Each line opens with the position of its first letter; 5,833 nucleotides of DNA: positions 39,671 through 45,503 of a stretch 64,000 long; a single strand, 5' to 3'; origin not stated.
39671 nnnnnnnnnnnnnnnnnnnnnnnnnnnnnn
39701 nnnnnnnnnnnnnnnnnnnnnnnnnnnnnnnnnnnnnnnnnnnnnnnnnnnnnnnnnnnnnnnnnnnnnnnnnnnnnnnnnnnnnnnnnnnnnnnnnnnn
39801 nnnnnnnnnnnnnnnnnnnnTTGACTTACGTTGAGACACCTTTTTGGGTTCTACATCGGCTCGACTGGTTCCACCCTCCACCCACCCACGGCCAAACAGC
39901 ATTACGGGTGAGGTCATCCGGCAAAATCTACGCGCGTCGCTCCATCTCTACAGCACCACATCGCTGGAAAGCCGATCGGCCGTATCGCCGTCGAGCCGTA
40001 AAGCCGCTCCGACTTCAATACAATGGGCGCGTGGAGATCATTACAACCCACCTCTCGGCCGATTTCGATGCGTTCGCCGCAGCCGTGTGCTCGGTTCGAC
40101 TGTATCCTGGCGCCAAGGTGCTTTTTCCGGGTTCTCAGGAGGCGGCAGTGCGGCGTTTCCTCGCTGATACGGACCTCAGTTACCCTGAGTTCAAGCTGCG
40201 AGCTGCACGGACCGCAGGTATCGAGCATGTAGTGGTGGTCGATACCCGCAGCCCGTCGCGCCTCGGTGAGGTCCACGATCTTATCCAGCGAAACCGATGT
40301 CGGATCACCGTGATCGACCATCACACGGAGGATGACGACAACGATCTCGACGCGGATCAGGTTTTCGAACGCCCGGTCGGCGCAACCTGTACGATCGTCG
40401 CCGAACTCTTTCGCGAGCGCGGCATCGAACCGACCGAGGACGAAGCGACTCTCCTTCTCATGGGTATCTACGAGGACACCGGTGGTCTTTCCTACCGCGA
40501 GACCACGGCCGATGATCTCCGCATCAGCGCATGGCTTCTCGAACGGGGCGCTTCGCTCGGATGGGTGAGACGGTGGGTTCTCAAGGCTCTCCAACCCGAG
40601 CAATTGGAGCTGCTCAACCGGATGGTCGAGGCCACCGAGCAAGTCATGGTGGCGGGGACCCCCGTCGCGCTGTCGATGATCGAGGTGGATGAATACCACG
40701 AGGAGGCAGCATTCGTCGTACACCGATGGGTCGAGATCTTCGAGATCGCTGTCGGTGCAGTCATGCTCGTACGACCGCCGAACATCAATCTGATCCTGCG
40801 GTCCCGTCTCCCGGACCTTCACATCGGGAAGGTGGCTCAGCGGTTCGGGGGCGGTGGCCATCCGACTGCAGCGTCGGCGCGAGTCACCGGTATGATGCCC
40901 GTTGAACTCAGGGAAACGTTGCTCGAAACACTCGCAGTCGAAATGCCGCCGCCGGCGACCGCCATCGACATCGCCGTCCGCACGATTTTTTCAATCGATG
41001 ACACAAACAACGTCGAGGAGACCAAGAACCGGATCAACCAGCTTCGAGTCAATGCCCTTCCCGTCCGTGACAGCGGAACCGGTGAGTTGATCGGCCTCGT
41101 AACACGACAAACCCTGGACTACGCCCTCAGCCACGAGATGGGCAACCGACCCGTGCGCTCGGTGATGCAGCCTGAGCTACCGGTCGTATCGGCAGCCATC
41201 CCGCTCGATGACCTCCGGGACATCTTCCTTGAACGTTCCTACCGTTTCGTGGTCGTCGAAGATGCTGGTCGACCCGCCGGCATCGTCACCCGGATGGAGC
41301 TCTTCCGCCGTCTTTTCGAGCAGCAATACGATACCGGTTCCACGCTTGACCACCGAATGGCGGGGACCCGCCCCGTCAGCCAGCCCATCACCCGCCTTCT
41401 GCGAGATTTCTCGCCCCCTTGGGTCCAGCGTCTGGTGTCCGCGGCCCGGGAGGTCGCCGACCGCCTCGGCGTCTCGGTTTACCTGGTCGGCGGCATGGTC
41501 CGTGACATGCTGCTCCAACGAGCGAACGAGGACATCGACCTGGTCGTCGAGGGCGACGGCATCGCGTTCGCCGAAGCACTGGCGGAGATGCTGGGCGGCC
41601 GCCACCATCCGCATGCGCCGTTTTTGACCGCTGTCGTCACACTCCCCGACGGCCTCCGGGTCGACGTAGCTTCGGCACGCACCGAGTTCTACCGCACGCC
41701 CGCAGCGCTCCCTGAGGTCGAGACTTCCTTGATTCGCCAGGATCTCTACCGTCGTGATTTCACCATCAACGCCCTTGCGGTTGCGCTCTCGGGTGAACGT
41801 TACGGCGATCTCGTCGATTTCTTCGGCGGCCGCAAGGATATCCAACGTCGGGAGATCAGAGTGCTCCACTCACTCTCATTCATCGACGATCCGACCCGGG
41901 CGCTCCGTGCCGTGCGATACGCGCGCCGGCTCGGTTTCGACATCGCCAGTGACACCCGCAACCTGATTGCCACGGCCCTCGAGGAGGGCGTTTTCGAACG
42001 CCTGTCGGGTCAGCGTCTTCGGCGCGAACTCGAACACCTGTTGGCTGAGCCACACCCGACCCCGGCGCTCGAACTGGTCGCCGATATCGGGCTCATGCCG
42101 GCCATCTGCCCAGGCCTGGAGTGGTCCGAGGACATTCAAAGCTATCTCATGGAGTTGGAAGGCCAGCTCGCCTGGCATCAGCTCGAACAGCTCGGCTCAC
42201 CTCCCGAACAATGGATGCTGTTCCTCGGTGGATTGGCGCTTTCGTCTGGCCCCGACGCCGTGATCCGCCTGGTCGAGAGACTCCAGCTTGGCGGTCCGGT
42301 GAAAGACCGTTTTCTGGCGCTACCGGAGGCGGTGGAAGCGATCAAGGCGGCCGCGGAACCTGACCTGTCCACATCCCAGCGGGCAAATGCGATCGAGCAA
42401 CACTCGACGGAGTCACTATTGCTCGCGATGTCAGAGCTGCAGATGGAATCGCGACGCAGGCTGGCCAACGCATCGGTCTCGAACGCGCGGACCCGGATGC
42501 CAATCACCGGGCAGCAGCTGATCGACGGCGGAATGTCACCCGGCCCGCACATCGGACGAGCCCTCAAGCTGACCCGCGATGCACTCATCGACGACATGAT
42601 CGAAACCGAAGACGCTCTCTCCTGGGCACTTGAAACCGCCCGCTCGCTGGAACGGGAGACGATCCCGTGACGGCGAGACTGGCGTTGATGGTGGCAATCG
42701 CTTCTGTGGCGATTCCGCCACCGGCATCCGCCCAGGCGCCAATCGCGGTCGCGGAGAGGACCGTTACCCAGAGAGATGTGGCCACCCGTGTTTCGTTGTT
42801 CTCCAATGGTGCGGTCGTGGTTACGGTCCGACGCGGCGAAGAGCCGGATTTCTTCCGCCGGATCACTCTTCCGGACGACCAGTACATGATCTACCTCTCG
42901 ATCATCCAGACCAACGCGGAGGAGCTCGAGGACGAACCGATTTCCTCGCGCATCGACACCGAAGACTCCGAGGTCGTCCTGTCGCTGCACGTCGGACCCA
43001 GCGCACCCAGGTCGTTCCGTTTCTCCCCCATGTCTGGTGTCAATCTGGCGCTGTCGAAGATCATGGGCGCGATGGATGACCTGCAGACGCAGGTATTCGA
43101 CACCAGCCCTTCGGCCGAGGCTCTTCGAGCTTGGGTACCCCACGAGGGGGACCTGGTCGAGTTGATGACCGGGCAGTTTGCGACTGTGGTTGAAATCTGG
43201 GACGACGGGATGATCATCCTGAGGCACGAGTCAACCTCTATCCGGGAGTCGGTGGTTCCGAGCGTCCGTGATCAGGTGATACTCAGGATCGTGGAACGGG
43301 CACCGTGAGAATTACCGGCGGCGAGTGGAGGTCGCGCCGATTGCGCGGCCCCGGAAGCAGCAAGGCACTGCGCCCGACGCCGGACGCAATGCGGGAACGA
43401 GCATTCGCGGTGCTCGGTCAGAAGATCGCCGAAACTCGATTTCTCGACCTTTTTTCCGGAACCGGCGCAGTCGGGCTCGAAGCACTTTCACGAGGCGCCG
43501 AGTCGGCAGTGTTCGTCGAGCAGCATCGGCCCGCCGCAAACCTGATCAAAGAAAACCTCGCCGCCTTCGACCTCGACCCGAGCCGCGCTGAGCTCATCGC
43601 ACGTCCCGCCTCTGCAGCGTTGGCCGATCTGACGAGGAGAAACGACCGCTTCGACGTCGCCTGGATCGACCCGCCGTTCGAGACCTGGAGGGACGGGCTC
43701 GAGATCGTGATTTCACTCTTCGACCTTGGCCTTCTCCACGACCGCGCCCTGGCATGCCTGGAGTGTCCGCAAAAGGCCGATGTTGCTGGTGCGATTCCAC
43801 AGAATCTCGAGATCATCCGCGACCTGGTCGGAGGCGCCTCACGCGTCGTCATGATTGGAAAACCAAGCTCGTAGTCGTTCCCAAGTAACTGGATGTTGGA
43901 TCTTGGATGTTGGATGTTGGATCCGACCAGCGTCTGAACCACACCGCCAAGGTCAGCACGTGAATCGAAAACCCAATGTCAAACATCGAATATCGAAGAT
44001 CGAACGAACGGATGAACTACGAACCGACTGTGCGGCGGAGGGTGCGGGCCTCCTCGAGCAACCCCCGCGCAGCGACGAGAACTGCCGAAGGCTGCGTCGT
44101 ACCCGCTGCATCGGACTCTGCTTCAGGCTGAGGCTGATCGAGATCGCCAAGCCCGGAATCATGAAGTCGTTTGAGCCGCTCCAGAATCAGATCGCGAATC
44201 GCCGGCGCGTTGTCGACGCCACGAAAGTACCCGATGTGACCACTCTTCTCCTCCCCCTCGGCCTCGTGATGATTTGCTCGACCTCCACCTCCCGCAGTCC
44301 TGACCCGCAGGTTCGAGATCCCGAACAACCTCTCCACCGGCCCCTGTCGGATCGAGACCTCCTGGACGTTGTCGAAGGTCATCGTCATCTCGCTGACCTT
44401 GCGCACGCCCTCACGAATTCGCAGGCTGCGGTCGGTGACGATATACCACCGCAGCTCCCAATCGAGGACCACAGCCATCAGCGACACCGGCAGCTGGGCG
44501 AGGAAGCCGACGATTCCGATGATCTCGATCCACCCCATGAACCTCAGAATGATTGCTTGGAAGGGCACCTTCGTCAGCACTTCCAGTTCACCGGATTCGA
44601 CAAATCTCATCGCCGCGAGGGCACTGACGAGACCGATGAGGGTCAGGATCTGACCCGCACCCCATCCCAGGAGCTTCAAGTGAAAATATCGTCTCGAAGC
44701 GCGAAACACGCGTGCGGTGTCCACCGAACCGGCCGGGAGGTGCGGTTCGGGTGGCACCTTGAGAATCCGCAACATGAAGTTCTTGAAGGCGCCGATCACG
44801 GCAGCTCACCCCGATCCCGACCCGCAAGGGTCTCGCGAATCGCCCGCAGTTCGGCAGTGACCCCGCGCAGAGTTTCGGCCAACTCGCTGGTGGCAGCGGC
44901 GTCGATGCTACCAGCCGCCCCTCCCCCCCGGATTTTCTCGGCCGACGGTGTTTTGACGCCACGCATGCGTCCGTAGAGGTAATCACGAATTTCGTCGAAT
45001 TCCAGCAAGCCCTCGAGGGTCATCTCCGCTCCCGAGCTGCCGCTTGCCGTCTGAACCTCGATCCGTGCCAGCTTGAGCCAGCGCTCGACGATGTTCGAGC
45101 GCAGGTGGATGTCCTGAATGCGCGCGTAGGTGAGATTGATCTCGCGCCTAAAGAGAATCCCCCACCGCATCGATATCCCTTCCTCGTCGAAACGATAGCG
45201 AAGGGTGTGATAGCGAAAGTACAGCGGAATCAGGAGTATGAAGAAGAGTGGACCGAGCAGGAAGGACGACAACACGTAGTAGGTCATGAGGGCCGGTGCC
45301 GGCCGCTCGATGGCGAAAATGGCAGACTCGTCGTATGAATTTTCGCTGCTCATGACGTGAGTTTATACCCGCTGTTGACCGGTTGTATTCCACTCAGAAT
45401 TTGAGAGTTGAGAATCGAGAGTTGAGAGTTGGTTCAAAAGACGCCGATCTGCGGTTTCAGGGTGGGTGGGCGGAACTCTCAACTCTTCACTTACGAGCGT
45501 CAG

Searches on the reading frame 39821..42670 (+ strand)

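Call 25: search_protein_families(library=pfam, proteins=[window:39821-42670:+], max_evalue=0.001)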
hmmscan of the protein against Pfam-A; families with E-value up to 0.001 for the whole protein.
window:39821-42670:+ (949 aa): 5 families
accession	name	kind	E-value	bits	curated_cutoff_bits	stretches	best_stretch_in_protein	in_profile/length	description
PF01743.26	PolyA_pol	-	1.3e-26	93.8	23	1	553-680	1-126/126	Poly A polymerase head domain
PF00571.33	CBS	-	8e-14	52.1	24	1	445-499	1-56/57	CBS domain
PF01368.27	DHH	-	4.4e-13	50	28.1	1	73-216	3-125/125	DHH family, N-terminal domain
PF12627.12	PolyA_pol_RNAbd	-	1e-06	28.8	22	1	705-766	1-60/64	Probable RNA and SrmB- binding site of polymerase A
PF02272.25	DHHA1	-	0.00016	22.5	25.9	1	297-370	19-95/102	DHHA1 domain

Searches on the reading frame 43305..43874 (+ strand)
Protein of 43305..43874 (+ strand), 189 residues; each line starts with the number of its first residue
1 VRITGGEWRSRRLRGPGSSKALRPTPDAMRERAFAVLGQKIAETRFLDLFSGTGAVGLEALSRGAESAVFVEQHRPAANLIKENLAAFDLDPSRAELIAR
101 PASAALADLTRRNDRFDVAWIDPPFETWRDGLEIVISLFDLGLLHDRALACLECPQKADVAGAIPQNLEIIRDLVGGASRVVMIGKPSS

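Call 80: search_protein_families(library=pfam, proteins=[window:43305-43874:+], max_evalue=0.001)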
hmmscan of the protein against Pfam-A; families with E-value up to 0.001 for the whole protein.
window:43305-43874:+ (189 aa): 2 families
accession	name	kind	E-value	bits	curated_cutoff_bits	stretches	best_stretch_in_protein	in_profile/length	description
PF03602.21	Cons_hypoth95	-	3.7e-40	138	24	1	1-182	1-179/182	Conserved hypothetical protein 95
PF05175.20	MTS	-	0.0006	19.9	23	1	42-129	31-112/170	Methyltransferase small domain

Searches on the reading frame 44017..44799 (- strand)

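Call 25: search_protein_families(library=pfam, proteins=[window:44017-44799:-], max_evalue=0.001)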
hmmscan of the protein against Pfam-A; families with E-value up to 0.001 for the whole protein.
window:44017-44799:- (260 aa): 1 family
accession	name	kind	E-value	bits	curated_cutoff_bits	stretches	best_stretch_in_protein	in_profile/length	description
PF03703.20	bPH_2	-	2e-13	50.8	22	1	118-203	5-76/78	Bacterial PH domain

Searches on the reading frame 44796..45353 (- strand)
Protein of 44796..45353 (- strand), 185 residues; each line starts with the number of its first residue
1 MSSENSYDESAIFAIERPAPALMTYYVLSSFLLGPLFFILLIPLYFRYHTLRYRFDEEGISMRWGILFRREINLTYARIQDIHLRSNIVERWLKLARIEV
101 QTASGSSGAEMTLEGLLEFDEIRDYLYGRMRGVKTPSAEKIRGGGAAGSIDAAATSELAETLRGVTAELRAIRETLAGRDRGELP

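Call 80: search_protein_families(library=pfam, proteins=[window:44796-45353:-], max_evalue=0.001)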
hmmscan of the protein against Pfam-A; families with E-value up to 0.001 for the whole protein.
window:44796-45353:- (185 aa): 1 family
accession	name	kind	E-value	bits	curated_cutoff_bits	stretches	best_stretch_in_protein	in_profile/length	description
PF03703.20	bPH_2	-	2.1e-17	63.5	22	1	48-126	1-78/78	Bacterial PH domain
